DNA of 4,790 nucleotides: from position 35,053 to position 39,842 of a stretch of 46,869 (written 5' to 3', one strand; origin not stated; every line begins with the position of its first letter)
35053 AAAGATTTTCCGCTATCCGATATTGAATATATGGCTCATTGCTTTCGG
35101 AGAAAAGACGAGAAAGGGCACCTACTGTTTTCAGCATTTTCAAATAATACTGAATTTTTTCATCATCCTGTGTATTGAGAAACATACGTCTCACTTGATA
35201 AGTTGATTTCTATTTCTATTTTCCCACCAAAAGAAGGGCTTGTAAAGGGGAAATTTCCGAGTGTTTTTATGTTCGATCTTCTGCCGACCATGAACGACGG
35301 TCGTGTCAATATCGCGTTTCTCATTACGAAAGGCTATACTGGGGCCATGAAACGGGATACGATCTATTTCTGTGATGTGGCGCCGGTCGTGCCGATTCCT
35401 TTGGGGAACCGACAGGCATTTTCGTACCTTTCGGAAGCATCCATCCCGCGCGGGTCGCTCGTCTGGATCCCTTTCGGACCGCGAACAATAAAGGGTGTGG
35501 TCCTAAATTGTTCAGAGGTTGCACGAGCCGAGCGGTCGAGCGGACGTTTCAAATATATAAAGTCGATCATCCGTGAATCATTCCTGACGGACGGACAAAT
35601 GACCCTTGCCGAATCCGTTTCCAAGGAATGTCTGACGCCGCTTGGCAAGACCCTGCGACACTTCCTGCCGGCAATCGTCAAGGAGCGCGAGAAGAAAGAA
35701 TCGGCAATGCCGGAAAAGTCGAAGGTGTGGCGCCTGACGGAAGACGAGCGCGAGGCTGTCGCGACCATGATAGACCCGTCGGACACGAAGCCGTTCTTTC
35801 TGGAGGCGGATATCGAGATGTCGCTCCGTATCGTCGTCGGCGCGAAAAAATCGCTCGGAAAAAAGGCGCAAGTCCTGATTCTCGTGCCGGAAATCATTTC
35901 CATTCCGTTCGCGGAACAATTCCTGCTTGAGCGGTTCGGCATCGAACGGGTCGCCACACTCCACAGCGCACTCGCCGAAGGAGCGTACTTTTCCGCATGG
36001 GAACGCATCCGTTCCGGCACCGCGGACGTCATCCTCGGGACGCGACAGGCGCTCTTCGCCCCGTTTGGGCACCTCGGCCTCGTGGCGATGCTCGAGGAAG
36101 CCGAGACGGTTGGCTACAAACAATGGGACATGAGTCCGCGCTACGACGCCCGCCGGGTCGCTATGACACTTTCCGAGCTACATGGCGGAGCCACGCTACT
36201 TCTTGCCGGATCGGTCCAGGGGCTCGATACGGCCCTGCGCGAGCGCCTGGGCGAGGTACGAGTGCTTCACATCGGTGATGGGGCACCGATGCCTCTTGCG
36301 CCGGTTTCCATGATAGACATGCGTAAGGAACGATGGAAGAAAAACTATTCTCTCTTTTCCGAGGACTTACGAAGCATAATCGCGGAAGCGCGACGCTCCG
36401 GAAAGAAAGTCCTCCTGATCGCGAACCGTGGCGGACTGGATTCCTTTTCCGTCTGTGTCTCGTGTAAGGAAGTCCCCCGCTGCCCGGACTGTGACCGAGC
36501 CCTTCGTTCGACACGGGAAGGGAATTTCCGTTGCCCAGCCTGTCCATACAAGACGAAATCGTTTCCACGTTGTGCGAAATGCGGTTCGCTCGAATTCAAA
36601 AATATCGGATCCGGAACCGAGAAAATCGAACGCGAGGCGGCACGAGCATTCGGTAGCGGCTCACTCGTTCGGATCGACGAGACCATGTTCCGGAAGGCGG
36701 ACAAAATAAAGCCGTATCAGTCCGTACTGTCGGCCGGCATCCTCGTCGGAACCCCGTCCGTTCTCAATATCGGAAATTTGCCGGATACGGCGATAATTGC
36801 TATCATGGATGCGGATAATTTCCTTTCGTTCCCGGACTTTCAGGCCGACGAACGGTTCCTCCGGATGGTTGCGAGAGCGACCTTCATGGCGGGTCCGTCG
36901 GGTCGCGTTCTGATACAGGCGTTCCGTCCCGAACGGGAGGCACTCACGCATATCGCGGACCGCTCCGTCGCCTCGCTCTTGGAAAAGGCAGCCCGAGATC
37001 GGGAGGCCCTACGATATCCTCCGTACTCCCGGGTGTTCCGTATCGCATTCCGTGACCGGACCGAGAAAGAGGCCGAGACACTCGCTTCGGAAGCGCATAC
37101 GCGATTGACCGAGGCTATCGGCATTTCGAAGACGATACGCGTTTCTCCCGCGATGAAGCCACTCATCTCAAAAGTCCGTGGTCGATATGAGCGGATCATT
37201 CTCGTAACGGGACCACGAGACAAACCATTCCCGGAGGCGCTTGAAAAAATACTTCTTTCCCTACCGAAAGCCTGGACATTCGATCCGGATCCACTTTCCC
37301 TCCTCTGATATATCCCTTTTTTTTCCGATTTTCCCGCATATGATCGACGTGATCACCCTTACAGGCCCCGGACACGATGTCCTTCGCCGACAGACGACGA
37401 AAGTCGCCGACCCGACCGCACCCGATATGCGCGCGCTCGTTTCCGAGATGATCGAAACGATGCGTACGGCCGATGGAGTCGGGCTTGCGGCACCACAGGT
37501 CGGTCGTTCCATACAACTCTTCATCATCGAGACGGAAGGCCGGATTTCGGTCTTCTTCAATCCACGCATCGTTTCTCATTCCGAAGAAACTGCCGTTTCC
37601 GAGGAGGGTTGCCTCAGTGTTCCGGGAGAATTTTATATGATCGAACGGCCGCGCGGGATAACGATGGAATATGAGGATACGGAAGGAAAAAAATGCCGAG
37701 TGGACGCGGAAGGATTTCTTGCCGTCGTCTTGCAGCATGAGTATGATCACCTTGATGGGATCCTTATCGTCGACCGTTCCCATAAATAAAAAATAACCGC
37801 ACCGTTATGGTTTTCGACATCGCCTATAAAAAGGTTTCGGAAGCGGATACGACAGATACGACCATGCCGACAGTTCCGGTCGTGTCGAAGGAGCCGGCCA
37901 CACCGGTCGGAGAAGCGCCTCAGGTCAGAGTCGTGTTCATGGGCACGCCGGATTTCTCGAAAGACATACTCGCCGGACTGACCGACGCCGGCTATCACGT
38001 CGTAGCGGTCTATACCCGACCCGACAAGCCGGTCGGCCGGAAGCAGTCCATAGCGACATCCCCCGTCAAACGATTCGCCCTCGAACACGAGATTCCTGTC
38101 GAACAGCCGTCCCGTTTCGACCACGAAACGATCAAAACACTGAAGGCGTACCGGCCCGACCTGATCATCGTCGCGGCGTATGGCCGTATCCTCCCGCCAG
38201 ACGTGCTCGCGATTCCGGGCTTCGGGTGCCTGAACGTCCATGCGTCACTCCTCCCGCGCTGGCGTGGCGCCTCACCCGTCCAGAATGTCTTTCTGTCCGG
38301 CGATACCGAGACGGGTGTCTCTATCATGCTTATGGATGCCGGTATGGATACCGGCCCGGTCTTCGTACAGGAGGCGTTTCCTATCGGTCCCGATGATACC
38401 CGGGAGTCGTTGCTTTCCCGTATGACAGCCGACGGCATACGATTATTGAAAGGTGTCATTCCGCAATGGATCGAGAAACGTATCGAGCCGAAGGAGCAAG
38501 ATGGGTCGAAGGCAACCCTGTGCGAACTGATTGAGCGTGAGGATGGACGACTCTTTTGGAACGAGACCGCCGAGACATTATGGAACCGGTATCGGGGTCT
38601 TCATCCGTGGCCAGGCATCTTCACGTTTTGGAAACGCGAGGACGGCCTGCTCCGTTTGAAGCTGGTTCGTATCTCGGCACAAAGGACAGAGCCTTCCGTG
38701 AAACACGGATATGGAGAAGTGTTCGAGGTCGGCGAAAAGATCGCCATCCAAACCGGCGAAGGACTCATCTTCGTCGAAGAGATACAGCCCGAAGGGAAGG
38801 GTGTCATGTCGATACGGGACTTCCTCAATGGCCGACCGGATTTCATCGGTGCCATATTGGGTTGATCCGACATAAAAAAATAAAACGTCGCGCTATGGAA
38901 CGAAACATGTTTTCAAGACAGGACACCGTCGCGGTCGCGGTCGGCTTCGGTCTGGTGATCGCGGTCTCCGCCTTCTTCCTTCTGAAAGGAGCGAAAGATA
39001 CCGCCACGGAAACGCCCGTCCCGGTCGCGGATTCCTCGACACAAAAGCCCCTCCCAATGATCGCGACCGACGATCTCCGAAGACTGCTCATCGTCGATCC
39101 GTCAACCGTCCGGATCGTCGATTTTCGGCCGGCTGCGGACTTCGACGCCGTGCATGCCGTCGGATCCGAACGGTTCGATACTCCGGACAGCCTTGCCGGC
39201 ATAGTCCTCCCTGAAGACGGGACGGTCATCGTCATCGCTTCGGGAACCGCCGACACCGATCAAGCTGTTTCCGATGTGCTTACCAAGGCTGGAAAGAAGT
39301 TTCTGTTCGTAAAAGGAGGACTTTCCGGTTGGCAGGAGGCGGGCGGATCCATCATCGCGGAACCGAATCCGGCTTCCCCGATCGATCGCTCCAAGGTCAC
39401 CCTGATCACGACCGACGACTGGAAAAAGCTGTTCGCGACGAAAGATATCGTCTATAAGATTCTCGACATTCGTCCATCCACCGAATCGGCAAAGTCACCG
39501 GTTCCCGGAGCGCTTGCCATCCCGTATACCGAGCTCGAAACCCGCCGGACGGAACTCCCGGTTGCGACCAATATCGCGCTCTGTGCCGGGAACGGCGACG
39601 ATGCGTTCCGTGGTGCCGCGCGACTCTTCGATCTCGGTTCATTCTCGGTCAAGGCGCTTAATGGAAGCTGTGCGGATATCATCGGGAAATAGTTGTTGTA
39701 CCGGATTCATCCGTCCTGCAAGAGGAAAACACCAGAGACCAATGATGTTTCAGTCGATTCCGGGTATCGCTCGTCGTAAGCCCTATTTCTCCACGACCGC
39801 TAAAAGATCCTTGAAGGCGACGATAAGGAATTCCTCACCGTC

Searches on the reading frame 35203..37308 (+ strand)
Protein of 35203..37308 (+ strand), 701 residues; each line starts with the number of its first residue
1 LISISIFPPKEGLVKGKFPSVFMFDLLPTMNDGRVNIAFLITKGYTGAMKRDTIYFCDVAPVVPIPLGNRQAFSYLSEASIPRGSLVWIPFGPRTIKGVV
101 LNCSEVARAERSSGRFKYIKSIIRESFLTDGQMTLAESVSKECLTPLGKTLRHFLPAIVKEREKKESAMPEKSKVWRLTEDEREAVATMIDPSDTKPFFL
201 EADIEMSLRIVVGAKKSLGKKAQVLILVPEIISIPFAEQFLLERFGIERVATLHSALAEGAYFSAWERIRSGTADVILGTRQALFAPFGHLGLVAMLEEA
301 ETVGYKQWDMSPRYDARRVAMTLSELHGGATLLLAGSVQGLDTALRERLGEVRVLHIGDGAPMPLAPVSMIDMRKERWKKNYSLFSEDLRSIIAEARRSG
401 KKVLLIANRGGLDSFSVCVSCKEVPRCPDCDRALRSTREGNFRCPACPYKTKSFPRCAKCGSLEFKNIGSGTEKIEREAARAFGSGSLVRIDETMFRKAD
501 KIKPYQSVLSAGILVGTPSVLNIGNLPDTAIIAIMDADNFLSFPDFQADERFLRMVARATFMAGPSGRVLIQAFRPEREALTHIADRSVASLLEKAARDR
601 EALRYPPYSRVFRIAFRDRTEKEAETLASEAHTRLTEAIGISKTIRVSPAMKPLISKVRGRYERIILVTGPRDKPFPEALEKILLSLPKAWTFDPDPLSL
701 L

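Call 45: search_protein_families(library=pfam, proteins=[window:35203-37308:+], max_evalue=0.00001)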
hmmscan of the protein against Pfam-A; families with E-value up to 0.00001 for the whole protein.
window:35203-37308:+ (701 aa): 2 families
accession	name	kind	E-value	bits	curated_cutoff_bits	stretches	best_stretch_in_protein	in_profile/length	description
PF17764.6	PriA_3primeBD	-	8.1e-14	51.7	22.7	1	63-156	4-96/96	3'DNA-binding domain (3'BD)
PF18074.6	PriA_C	-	3.6e-09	37.7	26.9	1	607-697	1-95/95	Primosomal protein N C-terminal domain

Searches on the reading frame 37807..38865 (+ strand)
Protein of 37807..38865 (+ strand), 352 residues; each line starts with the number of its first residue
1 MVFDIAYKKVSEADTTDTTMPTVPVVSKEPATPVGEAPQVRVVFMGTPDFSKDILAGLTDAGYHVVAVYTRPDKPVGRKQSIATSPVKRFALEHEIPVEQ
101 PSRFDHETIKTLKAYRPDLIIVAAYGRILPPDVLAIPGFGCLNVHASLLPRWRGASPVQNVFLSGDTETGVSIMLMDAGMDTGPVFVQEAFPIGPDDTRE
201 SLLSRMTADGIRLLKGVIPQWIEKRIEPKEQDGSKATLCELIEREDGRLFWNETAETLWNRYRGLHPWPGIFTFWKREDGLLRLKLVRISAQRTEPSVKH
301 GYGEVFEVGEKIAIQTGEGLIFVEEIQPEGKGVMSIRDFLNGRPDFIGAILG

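Call 45: search_protein_families(library=pfam, proteins=[window:37807-38865:+], max_evalue=0.00001)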
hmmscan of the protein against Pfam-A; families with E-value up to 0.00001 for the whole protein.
window:37807-38865:+ (352 aa): 2 families
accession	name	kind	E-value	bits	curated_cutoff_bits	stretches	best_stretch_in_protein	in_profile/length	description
PF00551.24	Formyl_trans_N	-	3.1e-45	154.6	26.1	1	41-212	2-175/181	Formyl transferase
PF02911.23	Formyl_trans_C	-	3.4e-21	75.7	21.1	1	242-343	2-99/100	Formyl transferase, C-terminal domain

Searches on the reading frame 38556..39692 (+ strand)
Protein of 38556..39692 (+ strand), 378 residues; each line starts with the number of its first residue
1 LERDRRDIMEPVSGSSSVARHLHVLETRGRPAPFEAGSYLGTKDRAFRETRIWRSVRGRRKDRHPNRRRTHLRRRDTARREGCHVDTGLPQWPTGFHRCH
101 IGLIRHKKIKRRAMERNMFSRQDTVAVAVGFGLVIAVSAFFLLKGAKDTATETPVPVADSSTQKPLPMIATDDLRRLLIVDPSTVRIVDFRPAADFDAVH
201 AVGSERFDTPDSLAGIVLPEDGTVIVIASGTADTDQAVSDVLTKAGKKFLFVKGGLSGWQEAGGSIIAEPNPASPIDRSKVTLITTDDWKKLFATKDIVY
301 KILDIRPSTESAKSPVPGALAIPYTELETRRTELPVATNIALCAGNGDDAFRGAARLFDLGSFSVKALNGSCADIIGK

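Call 45: search_protein_families(library=pfam, proteins=[window:38556-39692:+], max_evalue=0.00001)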
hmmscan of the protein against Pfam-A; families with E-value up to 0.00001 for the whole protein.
window:38556-39692:+ (378 aa): 1 family
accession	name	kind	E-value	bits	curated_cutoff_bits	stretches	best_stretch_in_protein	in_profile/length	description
PF00581.25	Rhodanese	-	1.4e-11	45.1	22.2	0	182-262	12-102/102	Rhodanese-like domain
